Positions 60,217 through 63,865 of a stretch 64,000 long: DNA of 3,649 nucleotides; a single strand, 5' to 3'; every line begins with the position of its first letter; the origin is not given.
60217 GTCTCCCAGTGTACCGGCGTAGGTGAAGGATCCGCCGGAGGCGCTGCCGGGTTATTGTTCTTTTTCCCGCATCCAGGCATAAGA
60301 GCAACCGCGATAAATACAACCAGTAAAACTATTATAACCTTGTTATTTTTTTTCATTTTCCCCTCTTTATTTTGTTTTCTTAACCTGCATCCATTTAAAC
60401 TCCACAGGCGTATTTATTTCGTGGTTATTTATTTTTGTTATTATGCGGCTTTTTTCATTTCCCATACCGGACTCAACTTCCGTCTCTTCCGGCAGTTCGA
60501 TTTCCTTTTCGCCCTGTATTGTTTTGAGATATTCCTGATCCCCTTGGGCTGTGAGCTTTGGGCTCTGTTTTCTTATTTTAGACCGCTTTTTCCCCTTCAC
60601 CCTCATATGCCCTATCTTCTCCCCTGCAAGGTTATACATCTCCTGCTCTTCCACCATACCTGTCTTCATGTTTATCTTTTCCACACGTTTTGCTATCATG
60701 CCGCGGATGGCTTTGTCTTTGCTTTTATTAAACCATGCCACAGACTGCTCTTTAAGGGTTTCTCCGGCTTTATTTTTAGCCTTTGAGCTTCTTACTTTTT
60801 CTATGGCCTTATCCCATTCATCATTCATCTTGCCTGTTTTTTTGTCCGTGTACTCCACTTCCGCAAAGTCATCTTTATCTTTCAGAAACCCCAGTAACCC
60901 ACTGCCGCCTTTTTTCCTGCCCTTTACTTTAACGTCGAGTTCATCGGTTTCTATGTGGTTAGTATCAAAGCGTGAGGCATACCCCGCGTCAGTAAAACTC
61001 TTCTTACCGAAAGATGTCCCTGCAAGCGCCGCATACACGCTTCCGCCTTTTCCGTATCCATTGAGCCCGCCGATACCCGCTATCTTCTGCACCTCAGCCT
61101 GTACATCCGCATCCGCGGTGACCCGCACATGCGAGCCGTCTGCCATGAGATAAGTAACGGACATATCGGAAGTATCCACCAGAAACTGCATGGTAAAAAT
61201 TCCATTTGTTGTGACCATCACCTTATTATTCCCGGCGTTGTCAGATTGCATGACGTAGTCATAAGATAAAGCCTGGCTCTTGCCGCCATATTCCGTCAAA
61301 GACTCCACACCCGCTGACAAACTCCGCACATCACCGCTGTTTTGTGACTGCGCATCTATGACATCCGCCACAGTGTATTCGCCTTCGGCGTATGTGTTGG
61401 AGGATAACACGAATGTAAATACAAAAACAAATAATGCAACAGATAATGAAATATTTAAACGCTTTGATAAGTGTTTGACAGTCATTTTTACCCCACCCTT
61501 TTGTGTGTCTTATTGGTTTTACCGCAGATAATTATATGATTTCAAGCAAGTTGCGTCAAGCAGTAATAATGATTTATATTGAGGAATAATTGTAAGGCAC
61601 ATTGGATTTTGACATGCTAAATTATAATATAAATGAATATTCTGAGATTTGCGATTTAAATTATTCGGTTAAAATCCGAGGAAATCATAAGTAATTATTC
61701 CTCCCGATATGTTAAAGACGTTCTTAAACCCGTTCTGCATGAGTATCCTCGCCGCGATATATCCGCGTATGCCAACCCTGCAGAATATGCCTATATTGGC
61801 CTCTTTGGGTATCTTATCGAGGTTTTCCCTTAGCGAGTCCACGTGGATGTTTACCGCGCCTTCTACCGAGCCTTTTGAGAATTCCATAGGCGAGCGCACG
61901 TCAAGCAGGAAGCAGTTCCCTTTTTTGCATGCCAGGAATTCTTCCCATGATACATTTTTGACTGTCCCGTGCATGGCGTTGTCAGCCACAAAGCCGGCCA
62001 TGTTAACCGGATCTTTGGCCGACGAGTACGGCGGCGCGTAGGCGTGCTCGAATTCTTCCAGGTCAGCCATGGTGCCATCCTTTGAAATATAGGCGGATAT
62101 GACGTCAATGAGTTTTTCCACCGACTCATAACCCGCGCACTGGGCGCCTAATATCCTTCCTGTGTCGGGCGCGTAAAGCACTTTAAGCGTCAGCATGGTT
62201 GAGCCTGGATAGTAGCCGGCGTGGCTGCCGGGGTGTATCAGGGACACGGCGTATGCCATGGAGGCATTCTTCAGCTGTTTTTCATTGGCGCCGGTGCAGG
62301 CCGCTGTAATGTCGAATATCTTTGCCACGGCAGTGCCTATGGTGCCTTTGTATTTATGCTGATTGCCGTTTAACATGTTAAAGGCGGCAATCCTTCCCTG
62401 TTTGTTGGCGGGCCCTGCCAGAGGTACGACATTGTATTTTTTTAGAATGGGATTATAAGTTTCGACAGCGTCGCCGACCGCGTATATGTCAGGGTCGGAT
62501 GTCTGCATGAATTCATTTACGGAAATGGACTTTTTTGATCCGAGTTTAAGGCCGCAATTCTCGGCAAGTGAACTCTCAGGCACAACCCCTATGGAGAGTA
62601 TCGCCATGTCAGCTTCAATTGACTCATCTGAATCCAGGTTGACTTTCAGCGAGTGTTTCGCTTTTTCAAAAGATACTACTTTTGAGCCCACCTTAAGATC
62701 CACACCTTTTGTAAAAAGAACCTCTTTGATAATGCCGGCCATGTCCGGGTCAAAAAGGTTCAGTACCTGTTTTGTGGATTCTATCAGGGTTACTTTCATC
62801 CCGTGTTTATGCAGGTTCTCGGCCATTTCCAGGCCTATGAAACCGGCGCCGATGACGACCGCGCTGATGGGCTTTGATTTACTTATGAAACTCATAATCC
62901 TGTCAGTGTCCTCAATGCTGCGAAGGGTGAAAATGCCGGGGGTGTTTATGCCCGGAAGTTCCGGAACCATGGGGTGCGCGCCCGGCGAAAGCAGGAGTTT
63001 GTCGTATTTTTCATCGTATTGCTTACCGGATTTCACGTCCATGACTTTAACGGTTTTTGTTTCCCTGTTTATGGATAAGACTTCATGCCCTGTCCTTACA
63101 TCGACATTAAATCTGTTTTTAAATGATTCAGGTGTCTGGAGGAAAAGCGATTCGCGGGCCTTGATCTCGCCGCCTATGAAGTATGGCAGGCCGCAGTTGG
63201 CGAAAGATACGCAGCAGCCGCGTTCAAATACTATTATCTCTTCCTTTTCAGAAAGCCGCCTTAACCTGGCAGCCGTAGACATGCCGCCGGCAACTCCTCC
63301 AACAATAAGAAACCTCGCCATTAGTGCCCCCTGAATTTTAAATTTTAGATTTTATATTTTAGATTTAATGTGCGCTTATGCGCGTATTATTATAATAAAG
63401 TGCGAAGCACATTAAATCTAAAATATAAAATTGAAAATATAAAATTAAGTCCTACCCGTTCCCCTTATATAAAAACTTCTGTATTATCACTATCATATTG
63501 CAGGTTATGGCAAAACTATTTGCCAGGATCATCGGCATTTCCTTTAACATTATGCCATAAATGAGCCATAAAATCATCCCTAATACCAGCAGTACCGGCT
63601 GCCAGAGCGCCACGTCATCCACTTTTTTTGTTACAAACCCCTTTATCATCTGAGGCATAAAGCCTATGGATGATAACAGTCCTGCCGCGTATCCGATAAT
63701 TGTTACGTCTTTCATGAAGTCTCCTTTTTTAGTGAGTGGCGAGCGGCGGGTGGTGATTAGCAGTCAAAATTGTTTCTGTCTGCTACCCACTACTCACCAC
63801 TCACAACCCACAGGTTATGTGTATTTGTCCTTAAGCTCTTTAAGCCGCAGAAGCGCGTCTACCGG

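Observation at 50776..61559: Five-gene operon of exported proteins ending in a giant multi-domain gene: candidate undescribed cell-envelope system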

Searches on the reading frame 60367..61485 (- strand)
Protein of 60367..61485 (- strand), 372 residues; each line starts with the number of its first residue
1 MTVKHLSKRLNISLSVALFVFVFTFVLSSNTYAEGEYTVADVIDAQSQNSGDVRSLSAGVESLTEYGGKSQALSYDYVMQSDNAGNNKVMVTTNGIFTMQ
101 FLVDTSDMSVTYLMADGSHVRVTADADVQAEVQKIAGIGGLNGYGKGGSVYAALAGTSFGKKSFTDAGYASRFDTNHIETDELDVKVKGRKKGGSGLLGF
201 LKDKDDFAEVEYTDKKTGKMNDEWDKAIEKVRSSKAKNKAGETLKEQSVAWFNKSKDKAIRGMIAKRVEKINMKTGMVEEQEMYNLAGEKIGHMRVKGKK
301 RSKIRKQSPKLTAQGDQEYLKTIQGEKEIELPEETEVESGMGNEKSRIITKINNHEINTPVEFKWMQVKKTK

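Call 6: search_protein_families(library=pfam, proteins=[window:60367-61485:-], max_evalue=0.1)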
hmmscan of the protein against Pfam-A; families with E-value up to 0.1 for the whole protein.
window:60367-61485:- (372 aa): 0 families

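Call 12: search_protein_families(library=ncbifam, proteins=[window:60367-61485:-], max_evalue=0.1)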
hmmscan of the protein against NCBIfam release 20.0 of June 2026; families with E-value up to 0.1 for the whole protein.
window:60367-61485:- (372 aa): 0 families

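Call 13: search_protein_families(library=phrogs, proteins=[window:60367-61485:-], max_evalue=0.1)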
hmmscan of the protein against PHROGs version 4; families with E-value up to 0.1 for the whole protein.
window:60367-61485:- (372 aa): 0 families

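Call 60: find_homologous_proteins(query=window:60367-61485:-, max_evalue=0.001)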
Query window:60367-61485:- (372 aa): 24 proteins with E <= 0.001 among 5697 candidates.
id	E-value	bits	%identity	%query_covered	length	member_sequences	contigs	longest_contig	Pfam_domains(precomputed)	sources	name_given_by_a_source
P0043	7.4e-237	803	100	100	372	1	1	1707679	-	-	-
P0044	1.4e-93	332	46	98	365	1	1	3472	-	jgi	jgi:hypothetical protein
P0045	1.1e-81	293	43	96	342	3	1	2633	-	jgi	jgi:hypothetical protein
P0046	3.0e-80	288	45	93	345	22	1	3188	-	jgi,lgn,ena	jgi:hypothetical protein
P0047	1.1e-75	273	43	95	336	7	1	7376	-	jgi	-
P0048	3.7e-74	268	44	90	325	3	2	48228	-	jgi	jgi:hypothetical protein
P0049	8.3e-74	267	43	97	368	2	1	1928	-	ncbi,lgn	-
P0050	6.9e-71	257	44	91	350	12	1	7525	-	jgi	jgi:hypothetical protein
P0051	8.6e-69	250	41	97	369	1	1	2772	-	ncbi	-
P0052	1.0e-65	240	39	96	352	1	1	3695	-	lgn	-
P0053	4.8e-60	222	40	96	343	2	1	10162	-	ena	-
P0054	2.7e-54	203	41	95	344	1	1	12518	-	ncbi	-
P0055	1.7e-50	190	36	97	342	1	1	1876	-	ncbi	-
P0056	5.4e-50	189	41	79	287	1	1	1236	-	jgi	jgi:hypothetical protein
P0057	2.6e-47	180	37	96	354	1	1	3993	-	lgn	-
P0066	7.8e-25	106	36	72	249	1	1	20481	-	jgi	jgi:hypothetical protein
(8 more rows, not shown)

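Call 63: find_encoding_contigs(protein=P0048, flank=10000, max_places=3)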
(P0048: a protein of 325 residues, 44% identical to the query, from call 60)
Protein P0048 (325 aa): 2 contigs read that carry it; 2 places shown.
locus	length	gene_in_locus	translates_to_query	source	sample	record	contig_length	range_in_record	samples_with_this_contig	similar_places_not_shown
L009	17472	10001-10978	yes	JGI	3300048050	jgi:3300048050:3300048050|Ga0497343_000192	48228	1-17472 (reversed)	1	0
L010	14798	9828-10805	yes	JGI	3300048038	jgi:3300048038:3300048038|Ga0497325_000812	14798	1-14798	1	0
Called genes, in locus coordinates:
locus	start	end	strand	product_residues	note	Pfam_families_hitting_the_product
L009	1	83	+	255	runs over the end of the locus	PF03781:FGE-sulfatase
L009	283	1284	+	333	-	PF00691:OmpA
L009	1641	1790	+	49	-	-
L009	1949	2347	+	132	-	PF01502:PRA-CH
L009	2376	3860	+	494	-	PF04715:, PF00425:Chorismate_bind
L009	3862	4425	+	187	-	PF00117:GATase, PF07722:Peptidase_C26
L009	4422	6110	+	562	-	-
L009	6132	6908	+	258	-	-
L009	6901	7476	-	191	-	PF02674:Colicin_V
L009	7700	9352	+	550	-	-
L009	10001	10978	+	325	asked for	-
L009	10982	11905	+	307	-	-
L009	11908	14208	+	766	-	PF01551:Peptidase_M23 (faint)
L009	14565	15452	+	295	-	-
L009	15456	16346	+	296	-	-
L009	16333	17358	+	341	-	PF08486:SpoIID (weak)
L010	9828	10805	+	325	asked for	-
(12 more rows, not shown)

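Call 64: find_encoding_contigs(protein=P0066, flank=10000, max_places=2)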
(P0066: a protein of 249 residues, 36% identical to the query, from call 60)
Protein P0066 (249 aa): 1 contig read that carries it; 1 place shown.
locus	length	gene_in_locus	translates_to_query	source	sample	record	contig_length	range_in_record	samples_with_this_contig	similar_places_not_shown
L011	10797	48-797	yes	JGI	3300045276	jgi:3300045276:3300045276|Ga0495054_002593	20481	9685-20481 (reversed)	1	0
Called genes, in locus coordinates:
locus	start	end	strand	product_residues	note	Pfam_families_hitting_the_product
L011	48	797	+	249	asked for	-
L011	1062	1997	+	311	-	PF18975:DUF5711 (weak)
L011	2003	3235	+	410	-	-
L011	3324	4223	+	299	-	-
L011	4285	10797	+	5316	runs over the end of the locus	PF13860:FlgD_ig (faint), PF00942:CBM_3, PF18962:Por_Secre_tail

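Call 65: find_encoding_contigs(protein=P0054, flank=10000, max_places=2)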
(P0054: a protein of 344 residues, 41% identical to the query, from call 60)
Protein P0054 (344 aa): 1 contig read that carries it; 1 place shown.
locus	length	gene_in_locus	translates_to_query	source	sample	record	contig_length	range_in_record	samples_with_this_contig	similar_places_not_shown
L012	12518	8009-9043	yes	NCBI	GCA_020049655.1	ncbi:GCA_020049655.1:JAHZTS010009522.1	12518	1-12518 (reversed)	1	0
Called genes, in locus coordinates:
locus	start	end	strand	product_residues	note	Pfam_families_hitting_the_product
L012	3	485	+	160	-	?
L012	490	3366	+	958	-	-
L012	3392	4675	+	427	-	-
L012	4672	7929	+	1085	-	-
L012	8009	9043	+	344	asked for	-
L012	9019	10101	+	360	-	-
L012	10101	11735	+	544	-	PF08486:SpoIID (weak)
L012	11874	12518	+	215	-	?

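Call 66: find_encoding_contigs(protein=P0053, flank=10000, max_places=2)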
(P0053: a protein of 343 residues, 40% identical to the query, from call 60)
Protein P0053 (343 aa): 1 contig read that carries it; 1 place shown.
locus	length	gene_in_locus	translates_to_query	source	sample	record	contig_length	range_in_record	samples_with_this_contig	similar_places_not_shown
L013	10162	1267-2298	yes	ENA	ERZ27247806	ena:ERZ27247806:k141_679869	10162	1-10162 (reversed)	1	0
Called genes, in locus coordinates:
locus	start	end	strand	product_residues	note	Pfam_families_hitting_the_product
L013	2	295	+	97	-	?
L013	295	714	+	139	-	PF04020:Phage_holin_4_2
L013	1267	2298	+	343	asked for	-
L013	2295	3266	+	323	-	-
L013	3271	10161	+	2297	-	?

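Call 71: search_protein_families(library=padloc, proteins=[window:60367-61485:-], max_evalue=0.01)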
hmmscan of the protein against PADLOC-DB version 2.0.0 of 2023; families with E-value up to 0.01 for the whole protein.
window:60367-61485:- (372 aa): 0 families

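Call 73: predict_structure(alignment_id=A6)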
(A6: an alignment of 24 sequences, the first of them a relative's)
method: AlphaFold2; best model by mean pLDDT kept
length: 372 residues; sequences in the alignment: 24
mean_pLDDT: 77.0   pTM: 0.69
mean pLDDT of the five models: 77.0, 75.8, 74.5, 73.1, 72.7
residues with pLDDT >= 90: 115; 70-90: 154; 50-70: 47; < 50: 56
segments of 3 or more residues with pLDDT < 50: 31-33, 135-168, 193-195, 310-312, 314-322
pLDDT, mean of each block of 10 residues (from residue 1): 53 77 74 68 80 84 90 90 82 85 88 90 80 48 38 44 44 82 82 53 71 87 91 91 93 88 89 89 92 93 71 47 70 91 83 87 86 54
secondary structure, 60 per line:
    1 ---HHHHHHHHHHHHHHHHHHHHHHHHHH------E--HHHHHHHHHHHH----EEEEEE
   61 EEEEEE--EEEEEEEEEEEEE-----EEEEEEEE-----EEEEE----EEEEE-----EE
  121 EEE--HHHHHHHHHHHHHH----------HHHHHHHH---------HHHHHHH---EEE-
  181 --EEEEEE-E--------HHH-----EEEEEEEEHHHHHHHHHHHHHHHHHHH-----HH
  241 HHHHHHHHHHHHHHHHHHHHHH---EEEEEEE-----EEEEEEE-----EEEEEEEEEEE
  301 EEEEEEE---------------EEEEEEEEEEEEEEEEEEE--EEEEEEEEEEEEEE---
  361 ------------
elements in order: H4-29 H39-50 E55-66 E69-81 E87-94 E100-104 E109-113 E119-123 H126-139 H150-157 H167-173 E177-179 E183-188 E207-214 H215-233 H239-262 E266-272 E278-284 E290-307 E323-341 E344-357
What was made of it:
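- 60367..61485 (-): Gene A: 372-aa exported protein with a LolA-superfamily half-barrel and Lys-rich helical insertions. Conserved first gene of the cassette. AlphaFold model pLDDT 77, pTM 0.69 (call 73).
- On LolA superfamily (gene A): Model pLDDT 77 (call 73).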

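Call 75: fold_search(model_id=the predicted structure, library=pdb)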
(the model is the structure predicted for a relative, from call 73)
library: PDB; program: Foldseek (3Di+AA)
matches with E <= 10: 868; with E <= 0.001: 27
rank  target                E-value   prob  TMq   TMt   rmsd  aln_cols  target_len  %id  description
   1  4z48_A                4.1e-10  1.00  0.41  0.61  11.0       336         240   11  Crystal structure of a DUF1329 family protein (DESPIG_00262) from Desulfovibrio piger ATCC 29098 at 1.75 A resolution (released 2015-04-22)
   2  9tp6_A                7.4e-09  1.00  0.42  0.61   8.4       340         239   10  Structure of LolA3 from Porphyromonas gingivalis (released 2026-02-18)
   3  9tp6_B                2.0e-08  1.00  0.42  0.62   8.8       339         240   10  Structure of LolA3 from Porphyromonas gingivalis (released 2026-02-18)
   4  3bk5                  1.2e-07  1.00  0.39  0.59   9.0       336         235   10  Crystal structure of putative outer membrane lipoprotein-sorting protein domain from Vibrio parahaemolyticus (released 2008-02-05)
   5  3buu_B                2.5e-07  1.00  0.33  0.52  11.4       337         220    9  Crystal structure of LolA superfamily protein NE2245 from Nitrosomonas europaea (released 2008-01-22)
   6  3buu_A                4.7e-07  1.00  0.33  0.51  11.0       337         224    9  Crystal structure of LolA superfamily protein NE2245 from Nitrosomonas europaea (released 2008-01-22)
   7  2w7q_B                1.6e-05  1.00  0.26  0.47   7.5       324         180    7  Structure of Pseudomonas aeruginosa LolA (released 2009-12-29)
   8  2w7q_A                2.5e-05  1.00  0.28  0.47   8.8       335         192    8  Structure of Pseudomonas aeruginosa LolA (released 2009-12-29)
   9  2p4b_C                5.7e-05  1.00  0.27  0.36  19.7       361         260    6  Crystal structure of E.coli RseB (released 2007-05-22)
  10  8cgm_A                1.0e-04  1.00  0.26  0.41  10.4       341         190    7  Structure of the lipoprotein transporter LolA from Porphyromonas gingivalis (released 2023-06-21)
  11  9azz_C                1.1e-04  1.00  0.26  0.47   7.2       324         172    8  Crystal structure of outer membrane lipoprotein carrier protein (LolA) from Ehrlichia ruminantium (released 2024-03-20)
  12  2v43_C                1.6e-04  1.00  0.27  0.34  22.0       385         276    8  Crystal structure of RseB: a sensor for periplasmic stress response in E. coli (released 2007-08-28)
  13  2v43_A                2.2e-04  1.00  0.27  0.35  20.5       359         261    8  Crystal structure of RseB: a sensor for periplasmic stress response in E. coli (released 2007-08-28)
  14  3m4w_C                2.2e-04  1.00  0.27  0.34  19.2       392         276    6  Structural basis for the negative regulation of bacterial stress response by RseB (released 2010-05-05)
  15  2v42_B                2.7e-04  0.99  0.26  0.33  19.4       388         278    7  Crystal structure of RseB: a sensor for periplasmic stress response in E. coli (released 2007-08-28)
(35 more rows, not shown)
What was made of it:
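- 60367..61485 (-): Foldseek against PDB: DUF1329 4z48 E 4e-10, P. gingivalis LolA3 9tp6 E 7e-9, then LolA, LolB and RseB (call 75).
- On LolA superfamily (gene A): The top 33 Foldseek PDB hits are all DUF1329, LolA, LolB, RseB or MucB, with TM 0.5-0.6 normalised by target (call 75).
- Closest known: LolA superfamily: DUF1329. Same: Gene A's model has the open beta-barrel with an internal helix (Foldseek E 4e-10 to 7e-9, probability 1.0, call 75).
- A has the LolA fold (call 75).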

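Call 86: find_related_loci(query=A6, collection=metagenome_contigs, flank=10000)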
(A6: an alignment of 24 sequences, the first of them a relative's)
Query A6 (372 aa) in metagenome_contigs; peptide patterns used: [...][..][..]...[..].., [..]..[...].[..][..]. (x = any residue, [..] = any of these).
247 stretches matched a pattern; 28 encode a relative of the query (tblastn E <= 1e-3); 28 distinct loci.
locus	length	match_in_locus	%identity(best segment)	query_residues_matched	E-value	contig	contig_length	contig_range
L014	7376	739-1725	43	18-370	4e-84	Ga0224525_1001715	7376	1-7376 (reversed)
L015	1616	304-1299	43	18-370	3e-88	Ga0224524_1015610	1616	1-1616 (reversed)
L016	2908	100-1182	41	16-370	2e-84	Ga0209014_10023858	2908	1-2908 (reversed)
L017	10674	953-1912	45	26-366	9e-75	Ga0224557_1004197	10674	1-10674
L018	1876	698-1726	36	6-369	2e-59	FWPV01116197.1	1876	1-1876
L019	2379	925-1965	37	1-370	6e-54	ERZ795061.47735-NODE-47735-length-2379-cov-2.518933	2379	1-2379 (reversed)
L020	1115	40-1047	33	6-367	9e-57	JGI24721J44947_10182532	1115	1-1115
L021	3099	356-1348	35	9-366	5e-53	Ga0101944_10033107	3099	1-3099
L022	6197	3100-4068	36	18-370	2e-52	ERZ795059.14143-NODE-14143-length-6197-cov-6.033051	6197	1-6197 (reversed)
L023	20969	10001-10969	36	18-370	2e-52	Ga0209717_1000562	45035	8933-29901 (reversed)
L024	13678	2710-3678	37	18-370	1e-52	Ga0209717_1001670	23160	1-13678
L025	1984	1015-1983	37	18-366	4e-53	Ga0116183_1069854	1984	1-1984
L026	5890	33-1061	37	1-366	5e-52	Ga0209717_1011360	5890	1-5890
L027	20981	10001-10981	38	18-370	1e-50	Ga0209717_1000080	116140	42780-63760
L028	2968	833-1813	32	12-370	2e-47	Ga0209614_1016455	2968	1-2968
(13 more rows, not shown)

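Call 97: search_protein_families(library=pfam, proteins=[L011:1062-1997:+, L011:3324-4223:+, L013:2295-3266:+, L009:10982-11905:+, L012:3392-4675:+], max_evalue=0.1)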
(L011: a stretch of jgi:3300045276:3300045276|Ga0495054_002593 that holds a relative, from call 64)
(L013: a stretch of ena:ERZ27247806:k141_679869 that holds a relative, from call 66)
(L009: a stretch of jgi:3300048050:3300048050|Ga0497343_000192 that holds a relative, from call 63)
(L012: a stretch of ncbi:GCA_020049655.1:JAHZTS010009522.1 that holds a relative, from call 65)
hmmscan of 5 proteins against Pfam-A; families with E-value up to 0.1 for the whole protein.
L011:1062-1997:+ (311 aa): 3 families
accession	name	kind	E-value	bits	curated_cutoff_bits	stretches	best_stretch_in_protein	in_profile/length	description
PF18975.6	DUF5711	-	1.4e-06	28.3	26.3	1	211-273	116-180/344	Family of unknown function (DUF5711)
PF18962.6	Por_Secre_tail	-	0.0088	16.8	27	0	210-249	20-59/75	Secretion system C-terminal sorting domain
PF13860.13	FlgD_ig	-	0.018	15.4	27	0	78-108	14-44/79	FlgD Ig-like domain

L011:3324-4223:+ (299 aa): 2 families
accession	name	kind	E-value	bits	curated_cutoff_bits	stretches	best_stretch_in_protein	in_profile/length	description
PF18975.6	DUF5711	-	0.00017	21.4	26.3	1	193-260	113-179/344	Family of unknown function (DUF5711)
PF07676.18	PD40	-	0.038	14.4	20.9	0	110-136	8-35/38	WD40-like Beta Propeller Repeat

L013:2295-3266:+ (323 aa): 0 families

L009:10982-11905:+ (307 aa): 0 families

L012:3392-4675:+ (427 aa): 3 families
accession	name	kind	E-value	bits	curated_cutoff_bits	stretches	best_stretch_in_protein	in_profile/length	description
PF01436.27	NHL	-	0.00022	21.5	20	1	158-180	6-28/28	NHL repeat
PF06739.17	SBBP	-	0.0018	18.6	20.5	0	389-400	17-28/38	Beta-propeller repeat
PF22701.2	Mala_s_1-like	-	0.046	13.9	27.5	0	153-198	86-134/195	Mal s 1 allergenic protein-like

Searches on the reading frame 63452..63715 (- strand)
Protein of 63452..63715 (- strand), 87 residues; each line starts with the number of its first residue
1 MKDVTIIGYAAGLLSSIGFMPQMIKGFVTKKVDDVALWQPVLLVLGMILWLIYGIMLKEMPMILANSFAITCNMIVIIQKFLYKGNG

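Call 23: search_protein_families(library=pfam, proteins=[window:63452-63715:-], max_evalue=0.001)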
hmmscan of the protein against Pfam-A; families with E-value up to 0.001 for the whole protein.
window:63452-63715:- (87 aa): 2 families
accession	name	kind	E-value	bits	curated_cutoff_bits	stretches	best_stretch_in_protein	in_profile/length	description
PF04193.19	PQ-loop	-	9e-07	29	22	1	5-58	3-56/61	PQ loop repeat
PF03083.21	MtN3_slv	-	1.6e-06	28.5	23.7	1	17-83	19-82/87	Sugar efflux transporter for intercellular exchange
